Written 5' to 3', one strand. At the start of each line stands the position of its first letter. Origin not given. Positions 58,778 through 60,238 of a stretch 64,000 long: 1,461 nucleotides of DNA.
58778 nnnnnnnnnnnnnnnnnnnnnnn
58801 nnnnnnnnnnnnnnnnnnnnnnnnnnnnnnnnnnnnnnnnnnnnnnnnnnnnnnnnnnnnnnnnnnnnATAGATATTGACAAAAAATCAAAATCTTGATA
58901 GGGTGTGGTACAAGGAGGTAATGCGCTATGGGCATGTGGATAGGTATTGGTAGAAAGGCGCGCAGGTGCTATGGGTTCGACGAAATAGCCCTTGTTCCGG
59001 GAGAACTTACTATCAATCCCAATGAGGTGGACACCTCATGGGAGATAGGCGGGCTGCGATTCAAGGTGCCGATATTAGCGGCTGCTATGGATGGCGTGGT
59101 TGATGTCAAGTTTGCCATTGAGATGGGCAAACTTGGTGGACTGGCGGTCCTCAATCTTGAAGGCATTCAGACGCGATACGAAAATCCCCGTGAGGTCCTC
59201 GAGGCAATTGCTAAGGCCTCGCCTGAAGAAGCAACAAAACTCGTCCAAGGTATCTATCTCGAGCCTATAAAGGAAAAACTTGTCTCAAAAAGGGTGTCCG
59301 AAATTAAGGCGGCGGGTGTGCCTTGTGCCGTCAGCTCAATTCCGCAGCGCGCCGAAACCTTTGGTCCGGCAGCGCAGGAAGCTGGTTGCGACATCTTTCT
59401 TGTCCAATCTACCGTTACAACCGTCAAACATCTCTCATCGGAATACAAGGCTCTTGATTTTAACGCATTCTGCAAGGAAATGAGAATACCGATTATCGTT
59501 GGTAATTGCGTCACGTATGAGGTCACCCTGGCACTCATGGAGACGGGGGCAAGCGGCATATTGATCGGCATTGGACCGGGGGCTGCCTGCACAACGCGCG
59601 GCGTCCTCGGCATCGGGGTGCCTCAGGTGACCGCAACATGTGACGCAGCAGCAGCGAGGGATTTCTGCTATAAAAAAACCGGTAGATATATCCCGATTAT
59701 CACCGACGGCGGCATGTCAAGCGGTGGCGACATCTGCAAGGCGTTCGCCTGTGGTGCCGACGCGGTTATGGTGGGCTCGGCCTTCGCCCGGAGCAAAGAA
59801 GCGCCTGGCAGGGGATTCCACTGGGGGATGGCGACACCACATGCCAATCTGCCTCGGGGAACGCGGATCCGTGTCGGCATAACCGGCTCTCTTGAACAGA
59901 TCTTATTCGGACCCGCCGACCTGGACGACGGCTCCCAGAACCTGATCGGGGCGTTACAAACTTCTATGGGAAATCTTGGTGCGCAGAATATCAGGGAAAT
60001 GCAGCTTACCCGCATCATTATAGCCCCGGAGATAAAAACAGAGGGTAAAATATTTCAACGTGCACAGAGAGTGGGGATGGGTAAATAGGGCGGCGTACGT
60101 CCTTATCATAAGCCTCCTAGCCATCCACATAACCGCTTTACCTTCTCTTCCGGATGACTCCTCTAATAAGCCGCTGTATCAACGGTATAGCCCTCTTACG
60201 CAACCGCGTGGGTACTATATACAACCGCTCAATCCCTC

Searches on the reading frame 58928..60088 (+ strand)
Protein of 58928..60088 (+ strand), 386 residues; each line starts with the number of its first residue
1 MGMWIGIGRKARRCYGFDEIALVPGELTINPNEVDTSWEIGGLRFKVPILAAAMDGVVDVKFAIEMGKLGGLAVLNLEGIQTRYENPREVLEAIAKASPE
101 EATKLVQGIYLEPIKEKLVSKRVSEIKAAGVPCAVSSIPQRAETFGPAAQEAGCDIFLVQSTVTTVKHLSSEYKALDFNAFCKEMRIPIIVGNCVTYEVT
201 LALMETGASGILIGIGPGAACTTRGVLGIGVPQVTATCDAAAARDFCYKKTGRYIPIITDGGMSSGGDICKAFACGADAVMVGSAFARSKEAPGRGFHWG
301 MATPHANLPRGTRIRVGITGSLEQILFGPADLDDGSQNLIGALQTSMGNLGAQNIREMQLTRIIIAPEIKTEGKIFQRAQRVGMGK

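Call 57: search_protein_families(library=pfam, proteins=[window:58928-60088:+], max_evalue=0.001)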
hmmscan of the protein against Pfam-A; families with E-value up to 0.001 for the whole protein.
window:58928-60088:+ (386 aa): 6 families
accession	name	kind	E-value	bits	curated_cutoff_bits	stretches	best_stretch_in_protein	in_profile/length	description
PF00478.31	IMPDH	-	6.6e-52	177.1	25.6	1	15-360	2-327/345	IMP dehydrogenase / GMP reductase domain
PF01070.24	FMN_dh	-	2e-12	47.3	24.9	1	169-289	201-308/350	FMN-dependent dehydrogenase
PF03060.21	NMO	-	8.4e-07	29.1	28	1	249-294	193-233/331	Nitronate monooxygenase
PF05690.20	ThiG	-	1.2e-06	28.5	23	1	254-291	175-212/247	Thiazole biosynthesis protein ThiG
PF01180.27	DHO_dh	-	6.8e-05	22.6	27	1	248-286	234-272/291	Dihydroorotate dehydrogenase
PF01645.23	Glu_synthase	-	7.3e-05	22.5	20.4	1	217-285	241-306/369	Conserved region in glutamate synthase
